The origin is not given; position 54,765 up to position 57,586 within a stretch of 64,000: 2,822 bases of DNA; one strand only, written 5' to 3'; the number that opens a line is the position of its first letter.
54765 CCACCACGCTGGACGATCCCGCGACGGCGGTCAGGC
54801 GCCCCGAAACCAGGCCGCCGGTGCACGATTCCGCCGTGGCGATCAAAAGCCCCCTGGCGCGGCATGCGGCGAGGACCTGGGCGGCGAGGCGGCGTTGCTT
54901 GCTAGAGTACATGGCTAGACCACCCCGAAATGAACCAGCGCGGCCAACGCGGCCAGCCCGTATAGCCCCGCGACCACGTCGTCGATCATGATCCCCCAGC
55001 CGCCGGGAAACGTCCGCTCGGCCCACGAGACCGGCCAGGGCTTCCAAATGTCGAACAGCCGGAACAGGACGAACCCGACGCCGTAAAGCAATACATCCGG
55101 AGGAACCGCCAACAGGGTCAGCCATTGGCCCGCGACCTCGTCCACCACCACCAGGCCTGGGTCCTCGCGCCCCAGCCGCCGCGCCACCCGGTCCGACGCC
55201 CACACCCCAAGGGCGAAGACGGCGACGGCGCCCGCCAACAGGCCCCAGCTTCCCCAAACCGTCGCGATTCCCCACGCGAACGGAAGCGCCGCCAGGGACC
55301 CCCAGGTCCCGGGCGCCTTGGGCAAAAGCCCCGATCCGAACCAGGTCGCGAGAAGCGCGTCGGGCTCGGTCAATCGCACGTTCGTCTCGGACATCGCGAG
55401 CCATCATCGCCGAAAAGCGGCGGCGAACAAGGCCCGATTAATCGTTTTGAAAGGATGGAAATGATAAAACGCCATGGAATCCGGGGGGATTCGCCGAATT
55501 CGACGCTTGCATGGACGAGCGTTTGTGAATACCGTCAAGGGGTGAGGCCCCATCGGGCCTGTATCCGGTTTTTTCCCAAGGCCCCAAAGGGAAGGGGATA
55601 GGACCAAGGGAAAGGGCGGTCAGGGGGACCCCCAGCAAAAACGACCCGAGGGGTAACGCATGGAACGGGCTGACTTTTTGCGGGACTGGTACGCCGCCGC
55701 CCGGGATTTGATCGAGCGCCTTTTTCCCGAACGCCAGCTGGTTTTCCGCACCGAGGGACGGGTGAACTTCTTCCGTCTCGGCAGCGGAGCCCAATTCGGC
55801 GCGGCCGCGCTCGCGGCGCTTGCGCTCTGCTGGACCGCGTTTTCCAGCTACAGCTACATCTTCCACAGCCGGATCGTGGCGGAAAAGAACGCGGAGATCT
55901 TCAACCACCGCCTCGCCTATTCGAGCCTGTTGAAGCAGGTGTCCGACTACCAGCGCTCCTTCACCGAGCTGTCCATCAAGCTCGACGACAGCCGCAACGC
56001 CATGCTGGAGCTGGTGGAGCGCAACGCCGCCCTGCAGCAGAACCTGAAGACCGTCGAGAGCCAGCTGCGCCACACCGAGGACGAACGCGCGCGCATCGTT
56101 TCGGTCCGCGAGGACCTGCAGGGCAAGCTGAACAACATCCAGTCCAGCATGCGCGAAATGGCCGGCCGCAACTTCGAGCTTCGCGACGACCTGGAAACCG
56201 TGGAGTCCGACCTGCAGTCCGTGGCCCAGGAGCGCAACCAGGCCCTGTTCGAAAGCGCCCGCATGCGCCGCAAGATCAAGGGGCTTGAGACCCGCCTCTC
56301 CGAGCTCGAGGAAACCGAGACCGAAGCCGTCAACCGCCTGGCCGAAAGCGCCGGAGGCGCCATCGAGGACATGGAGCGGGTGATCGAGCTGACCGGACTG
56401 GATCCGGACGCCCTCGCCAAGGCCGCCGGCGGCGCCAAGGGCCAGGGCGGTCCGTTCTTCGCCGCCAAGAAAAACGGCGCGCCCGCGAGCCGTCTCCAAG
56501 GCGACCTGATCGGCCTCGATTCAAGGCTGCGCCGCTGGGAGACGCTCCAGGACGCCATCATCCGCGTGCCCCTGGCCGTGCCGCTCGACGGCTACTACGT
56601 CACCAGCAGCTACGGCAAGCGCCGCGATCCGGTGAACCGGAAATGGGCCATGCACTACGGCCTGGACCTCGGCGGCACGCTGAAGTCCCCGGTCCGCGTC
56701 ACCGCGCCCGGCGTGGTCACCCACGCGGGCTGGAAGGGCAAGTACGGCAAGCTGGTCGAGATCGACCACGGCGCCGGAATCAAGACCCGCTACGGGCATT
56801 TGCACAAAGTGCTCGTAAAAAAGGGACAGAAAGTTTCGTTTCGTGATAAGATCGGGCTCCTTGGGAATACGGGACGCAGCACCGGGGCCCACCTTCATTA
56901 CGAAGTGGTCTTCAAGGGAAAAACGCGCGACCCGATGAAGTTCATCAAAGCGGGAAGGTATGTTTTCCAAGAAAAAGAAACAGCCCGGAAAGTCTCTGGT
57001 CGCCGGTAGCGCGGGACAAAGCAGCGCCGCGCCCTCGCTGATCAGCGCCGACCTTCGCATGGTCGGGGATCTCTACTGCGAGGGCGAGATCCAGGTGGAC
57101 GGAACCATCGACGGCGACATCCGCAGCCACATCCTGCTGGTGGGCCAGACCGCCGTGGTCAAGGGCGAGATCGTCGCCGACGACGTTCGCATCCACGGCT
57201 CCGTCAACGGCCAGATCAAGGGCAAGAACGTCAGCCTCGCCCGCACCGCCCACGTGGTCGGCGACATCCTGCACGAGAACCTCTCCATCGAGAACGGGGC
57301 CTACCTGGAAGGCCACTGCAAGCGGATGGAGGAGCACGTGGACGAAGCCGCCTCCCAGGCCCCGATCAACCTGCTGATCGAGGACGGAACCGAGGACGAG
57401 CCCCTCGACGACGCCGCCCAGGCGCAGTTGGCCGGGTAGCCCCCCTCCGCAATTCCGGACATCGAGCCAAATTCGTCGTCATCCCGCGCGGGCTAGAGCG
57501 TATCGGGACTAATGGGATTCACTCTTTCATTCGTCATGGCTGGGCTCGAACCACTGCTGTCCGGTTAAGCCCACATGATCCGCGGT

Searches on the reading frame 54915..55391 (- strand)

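Call 47: search_protein_families(library=pfam, proteins=[window:54915-55391:-], max_evalue=0.001)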
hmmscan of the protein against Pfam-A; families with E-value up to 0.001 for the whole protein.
window:54915-55391:- (158 aa): 1 family
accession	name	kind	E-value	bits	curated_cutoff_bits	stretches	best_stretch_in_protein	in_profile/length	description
PF04608.18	PgpA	-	6.8e-48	162.6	28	1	14-152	2-140/141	Phosphatidylglycerophosphatase A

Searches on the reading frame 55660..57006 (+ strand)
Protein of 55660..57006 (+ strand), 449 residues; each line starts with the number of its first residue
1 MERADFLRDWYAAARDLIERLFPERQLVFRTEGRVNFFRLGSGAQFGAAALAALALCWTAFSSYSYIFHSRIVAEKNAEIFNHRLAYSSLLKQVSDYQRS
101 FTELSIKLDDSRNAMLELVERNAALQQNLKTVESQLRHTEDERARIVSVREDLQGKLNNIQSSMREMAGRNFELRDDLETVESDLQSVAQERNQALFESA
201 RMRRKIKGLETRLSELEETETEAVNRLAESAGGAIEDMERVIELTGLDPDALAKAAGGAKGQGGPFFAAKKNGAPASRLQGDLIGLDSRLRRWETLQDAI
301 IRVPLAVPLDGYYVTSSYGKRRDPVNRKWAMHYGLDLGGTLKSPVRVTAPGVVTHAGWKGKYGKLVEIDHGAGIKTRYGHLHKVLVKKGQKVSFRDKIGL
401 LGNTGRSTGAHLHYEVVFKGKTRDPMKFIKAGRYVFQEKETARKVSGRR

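Call 47: search_protein_families(library=pfam, proteins=[window:55660-57006:+], max_evalue=0.001)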
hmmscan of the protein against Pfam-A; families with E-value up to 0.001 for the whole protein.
window:55660-57006:+ (449 aa): 3 families
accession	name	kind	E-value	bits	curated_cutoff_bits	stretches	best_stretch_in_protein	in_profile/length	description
PF01551.29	Peptidase_M23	-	2.4e-28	98.6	28.7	1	331-425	2-96/96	Peptidase family M23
PF19353.4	DUF5930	-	1.7e-19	70.5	27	1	15-310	10-316/320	Family of unknown function (DUF5930)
PF01576.24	Myosin_tail_1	-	0.00062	18.2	38.1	1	69-227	354-515/1081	Myosin tail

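Call 50: find_homologous_proteins(query=window:55660-57006:+, max_evalue=1e-30)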
Query window:55660-57006:+ (449 aa): 4045 proteins with E <= 1e-30 among 8000 candidates; the best 120 are listed.
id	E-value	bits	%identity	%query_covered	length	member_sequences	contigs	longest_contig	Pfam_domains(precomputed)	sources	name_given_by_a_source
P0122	2.8e-294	993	100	100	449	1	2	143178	PF01551.30,PF19353.5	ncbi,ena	-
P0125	1.3e-163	563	58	96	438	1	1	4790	PF01551.30,PF19353.5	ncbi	-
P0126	6.9e-162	557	58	98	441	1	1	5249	PF01551.30,PF19353.5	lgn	-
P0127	7.4e-161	554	49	96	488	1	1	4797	PF01551.30,PF19353.5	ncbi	-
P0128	1.1e-160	553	50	96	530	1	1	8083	PF01551.30,PF19353.5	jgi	jgi:murein DD-endopeptidase MepM/ murein hydrolase activator NlpD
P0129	6.2e-160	551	58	96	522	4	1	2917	PF01551.30,PF19353.5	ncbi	-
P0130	1.7e-159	550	57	98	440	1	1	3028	PF01551.30,PF19353.5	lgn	-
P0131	1.9e-159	549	58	94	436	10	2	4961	PF01551.30,PF19353.5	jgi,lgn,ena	-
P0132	3.8e-159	548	58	96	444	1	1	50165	PF01551.30,PF19353.5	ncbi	ncbi:MAG: peptidoglycan DD-metalloendopeptidase family protein [Rhodospirillales bacterium]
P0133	2.1e-158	546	58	96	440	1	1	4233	PF01551.30,PF19353.5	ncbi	-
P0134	4.1e-158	545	58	94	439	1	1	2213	PF01551.30,PF19353.5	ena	-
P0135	7.3e-158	544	56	94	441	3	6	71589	PF01551.30,PF19353.5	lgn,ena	-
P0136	1.3e-157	543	58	96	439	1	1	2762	PF01551.30,PF19353.5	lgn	-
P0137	5.3e-157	541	59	94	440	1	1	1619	PF01551.30,PF19353.5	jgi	jgi:murein DD-endopeptidase MepM/ murein hydrolase activator NlpD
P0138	5.7e-157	541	57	95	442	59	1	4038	PF01551.30,PF19353.5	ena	-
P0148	1.2e-154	534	57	96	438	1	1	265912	PF01551.30,PF19353.5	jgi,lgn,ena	-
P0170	4.6e-151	522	58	94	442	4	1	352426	PF01551.30,PF19353.5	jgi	jgi:murein DD-endopeptidase MepM/ murein hydrolase activator NlpD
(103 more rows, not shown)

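Call 53: find_encoding_contigs(protein=P0132, flank=9000, max_places=1)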
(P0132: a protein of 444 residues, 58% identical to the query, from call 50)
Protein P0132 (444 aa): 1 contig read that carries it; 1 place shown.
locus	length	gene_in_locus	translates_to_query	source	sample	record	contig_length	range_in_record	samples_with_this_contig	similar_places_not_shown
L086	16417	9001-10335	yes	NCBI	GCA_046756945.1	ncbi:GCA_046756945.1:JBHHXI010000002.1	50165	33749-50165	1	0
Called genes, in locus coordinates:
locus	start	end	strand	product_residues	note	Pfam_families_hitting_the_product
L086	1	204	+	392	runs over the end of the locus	PF13439:Glyco_transf_4 (weak), PF00534:Glycos_transf_1, PF13692:Glyco_trans_1_4, PF13524:Glyco_trans_1_2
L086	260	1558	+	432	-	PF13440:Polysacc_synt_3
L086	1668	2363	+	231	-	PF01738:DLH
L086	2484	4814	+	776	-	PF16889:Hepar_II_III_N, PF07940:Hepar_II_III_C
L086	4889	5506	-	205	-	PF01209:Ubie_methyltran, PF13489:Methyltransf_23, PF13847:Methyltransf_31, PF08241:Methyltransf_11, PF08242:Methyltransf_12, PF13649:Methyltransf_25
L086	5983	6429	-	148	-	PF07310:PAS_5 (weak)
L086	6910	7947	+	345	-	PF00691:OmpA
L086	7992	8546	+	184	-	PF17680:FlgO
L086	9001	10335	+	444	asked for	PF19353:DUF5930, PF01551:Peptidase_M23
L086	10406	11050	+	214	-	PF05494:MlaC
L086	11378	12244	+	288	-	PF00805:Pentapeptide, PF13576:Pentapeptide_3 (faint), PF13599:Pentapeptide_4, PF00805:Pentapeptide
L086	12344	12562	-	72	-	PF01584:CheW (weak)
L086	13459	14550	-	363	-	PF00589:Phage_integrase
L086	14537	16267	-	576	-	-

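Call 54: find_encoding_contigs(protein=P0148, flank=9000, max_places=1)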
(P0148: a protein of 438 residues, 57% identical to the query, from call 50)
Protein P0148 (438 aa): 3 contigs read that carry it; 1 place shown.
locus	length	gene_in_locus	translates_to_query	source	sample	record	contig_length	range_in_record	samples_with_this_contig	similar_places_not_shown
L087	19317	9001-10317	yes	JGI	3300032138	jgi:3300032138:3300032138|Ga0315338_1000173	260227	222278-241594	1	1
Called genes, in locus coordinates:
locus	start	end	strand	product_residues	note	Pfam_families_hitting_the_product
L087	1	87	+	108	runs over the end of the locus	PF04977:DivIC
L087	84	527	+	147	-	PF03992:ABM (weak)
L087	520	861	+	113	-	-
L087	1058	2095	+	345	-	PF00676:E1_dh, PF02775:TPP_enzyme_C (weak)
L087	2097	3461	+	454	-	PF00364:Biotin_lipoyl, PF25997:BSH_YhbJ (faint), PF02779:Transket_pyr, PF02780:Transketolase_C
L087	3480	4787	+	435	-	PF00364:Biotin_lipoyl, PF25997:BSH_YhbJ (weak), PF02817:E3_binding, PF00198:2-oxoacid_dh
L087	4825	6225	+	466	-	PF00890:FAD_binding_2 (weak), PF01266:DAO (faint), PF01494:FAD_binding_3 (faint), PF07992:Pyr_redox_2, PF12831:FAD_oxidored (weak), PF13738:Pyr_redox_3 (weak), PF00070:Pyr_redox, PF02852:Pyr_redox_dim, +2 more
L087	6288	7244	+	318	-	PF16881:LIAS_N, PF04055:Radical_SAM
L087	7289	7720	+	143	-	PF10604:Polyketide_cyc2 (weak), PF03364:Polyketide_cyc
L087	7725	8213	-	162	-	PF02464:CinA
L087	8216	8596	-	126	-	PF04608:PgpA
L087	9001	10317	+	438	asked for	PF19353:DUF5930, PF01551:Peptidase_M23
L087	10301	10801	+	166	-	PF04519:Bactofilin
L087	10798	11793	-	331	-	PF00291:PALP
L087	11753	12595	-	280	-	PF12146:Hydrolase_4 (weak), PF00561:Abhydrolase_1, PF12697:Abhydrolase_6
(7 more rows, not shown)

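Call 55: find_encoding_contigs(protein=P0170, flank=9000, max_places=1)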
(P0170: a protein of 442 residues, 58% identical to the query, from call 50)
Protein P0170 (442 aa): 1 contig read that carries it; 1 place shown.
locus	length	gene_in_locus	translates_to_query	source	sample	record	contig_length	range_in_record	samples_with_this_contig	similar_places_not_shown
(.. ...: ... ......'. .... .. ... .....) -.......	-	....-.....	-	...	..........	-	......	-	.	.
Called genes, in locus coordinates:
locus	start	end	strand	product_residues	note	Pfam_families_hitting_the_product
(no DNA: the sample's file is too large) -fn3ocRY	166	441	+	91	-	PF04977:DivIC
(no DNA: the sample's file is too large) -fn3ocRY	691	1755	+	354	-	PF00676:E1_dh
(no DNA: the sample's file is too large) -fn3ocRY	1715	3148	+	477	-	PF00364:Biotin_lipoyl, PF25997:BSH_YhbJ (faint), PF02779:Transket_pyr, PF02780:Transketolase_C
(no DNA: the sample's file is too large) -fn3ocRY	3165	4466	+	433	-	PF00364:Biotin_lipoyl, PF02817:E3_binding, PF00198:2-oxoacid_dh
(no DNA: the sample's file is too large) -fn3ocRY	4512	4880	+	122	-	PF07883:Cupin_2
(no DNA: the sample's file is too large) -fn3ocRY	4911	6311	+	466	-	PF00890:FAD_binding_2 (weak), PF01134:GIDA (weak), PF01262:AlaDh_PNT_C (faint), PF07992:Pyr_redox_2, PF12831:FAD_oxidored, PF13738:Pyr_redox_3, PF00070:Pyr_redox, PF02852:Pyr_redox_dim, +2 more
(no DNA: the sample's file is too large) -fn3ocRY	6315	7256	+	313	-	PF16881:LIAS_N, PF04055:Radical_SAM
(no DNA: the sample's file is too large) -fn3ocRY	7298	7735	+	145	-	PF10604:Polyketide_cyc2, PF03364:Polyketide_cyc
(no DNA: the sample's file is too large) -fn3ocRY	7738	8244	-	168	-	PF02464:CinA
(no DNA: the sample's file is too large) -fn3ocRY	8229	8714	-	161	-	PF04608:PgpA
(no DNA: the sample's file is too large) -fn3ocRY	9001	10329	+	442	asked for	PF19353:DUF5930, PF01551:Peptidase_M23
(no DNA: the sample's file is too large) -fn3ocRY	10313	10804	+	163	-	PF04519:Bactofilin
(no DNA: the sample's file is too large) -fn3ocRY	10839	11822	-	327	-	PF00291:PALP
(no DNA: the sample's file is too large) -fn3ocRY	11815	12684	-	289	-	PF00561:Abhydrolase_1, PF12146:Hydrolase_4, PF12697:Abhydrolase_6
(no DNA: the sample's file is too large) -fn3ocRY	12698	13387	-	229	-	PF00702:Hydrolase, PF13419:HAD_2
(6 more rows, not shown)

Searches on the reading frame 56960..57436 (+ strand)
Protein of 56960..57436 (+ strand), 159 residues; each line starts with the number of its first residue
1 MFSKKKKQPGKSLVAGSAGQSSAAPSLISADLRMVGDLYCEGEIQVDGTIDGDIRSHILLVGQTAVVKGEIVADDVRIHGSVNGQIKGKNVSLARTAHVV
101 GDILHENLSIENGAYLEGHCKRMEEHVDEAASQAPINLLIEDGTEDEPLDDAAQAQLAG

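Call 19: list_cluster_members(proteins=[P0001, window:56960-57436:+, window:55660-57006:+, window:60836-61684:+, P0013, P0064])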
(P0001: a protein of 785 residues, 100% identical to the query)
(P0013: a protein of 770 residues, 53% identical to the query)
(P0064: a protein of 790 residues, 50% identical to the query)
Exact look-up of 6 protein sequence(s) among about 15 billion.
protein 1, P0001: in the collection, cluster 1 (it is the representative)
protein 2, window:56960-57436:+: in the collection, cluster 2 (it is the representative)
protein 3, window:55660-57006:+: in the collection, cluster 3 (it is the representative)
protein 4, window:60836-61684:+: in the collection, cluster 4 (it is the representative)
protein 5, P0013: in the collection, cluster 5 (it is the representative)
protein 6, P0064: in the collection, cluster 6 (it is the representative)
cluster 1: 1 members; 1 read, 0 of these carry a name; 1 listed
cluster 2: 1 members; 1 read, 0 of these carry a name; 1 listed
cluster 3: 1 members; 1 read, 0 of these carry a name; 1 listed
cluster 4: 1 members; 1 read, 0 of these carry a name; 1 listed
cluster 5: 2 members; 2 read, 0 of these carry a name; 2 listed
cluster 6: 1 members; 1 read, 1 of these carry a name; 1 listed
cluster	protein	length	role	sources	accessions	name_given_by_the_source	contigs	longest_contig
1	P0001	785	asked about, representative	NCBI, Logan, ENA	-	-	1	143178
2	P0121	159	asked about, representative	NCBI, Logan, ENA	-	-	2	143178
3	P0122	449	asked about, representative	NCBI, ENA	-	-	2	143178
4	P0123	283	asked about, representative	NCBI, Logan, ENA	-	-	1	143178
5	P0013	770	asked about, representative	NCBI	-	-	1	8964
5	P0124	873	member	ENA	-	-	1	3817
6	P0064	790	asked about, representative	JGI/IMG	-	tetratricopeptide (TPR) repeat protein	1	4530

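Call 47: search_protein_families(library=pfam, proteins=[window:56960-57436:+], max_evalue=0.001)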
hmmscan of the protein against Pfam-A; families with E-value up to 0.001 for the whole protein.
window:56960-57436:+ (159 aa): 1 family
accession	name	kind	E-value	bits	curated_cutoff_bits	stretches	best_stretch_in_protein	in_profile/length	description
PF04519.19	Bactofilin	-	7.8e-25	87.4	27.9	1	26-121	1-98/98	Polymer-forming cytoskeletal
